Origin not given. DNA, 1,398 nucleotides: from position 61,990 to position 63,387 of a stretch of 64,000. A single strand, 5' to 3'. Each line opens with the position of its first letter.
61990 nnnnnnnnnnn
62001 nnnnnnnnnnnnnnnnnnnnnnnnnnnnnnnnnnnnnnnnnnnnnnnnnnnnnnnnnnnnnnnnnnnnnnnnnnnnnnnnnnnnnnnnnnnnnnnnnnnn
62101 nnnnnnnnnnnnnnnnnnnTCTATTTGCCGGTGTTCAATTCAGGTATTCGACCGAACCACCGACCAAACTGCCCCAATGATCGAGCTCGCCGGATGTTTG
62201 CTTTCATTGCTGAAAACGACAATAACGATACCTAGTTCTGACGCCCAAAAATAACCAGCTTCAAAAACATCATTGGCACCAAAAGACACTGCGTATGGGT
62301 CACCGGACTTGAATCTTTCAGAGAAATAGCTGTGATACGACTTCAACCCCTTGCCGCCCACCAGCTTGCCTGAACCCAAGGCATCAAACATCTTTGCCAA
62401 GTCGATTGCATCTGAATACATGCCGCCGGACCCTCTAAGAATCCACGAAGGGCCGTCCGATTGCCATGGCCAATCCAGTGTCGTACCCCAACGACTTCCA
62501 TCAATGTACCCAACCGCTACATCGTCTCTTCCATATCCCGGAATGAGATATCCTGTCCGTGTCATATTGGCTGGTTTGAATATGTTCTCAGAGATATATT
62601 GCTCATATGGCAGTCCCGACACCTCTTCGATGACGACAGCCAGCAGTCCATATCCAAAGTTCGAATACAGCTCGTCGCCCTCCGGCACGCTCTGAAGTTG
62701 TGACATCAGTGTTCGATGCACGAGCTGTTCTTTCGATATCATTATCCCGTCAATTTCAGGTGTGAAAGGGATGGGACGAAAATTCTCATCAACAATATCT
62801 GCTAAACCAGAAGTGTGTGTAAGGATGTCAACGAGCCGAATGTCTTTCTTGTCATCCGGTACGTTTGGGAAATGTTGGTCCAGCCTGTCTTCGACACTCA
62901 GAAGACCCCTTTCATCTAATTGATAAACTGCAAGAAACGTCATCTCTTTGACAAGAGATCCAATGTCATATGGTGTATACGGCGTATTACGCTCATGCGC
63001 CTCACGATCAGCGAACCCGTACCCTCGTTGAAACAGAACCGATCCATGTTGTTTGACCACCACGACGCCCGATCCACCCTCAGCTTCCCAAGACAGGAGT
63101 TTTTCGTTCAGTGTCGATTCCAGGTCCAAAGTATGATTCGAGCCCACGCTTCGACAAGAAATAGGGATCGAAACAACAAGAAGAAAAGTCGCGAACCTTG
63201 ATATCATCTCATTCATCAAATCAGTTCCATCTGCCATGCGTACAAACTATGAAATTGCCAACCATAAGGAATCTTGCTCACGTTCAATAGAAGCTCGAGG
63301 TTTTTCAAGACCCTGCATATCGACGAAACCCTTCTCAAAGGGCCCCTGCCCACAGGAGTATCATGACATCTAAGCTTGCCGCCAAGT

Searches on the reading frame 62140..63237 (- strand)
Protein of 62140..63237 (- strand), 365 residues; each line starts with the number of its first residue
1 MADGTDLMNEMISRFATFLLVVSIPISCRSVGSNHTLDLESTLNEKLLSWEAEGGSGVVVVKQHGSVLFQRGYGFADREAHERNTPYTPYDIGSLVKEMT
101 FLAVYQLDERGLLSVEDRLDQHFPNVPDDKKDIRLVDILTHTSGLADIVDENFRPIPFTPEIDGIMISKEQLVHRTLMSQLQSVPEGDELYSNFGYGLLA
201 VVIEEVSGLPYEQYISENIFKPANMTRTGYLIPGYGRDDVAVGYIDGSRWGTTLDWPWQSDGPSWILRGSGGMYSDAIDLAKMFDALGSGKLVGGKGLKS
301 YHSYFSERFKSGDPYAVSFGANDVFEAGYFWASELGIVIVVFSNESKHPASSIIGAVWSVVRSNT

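Call 69: search_protein_families(library=pfam, proteins=[window:62140-63237:-], max_evalue=0.0001)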
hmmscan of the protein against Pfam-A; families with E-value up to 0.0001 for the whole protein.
window:62140-63237:- (365 aa): 1 family
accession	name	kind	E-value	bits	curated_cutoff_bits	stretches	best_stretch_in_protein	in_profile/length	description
PF00144.29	Beta-lactamase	-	9.2e-46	157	27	1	57-321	17-269/329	Beta-lactamase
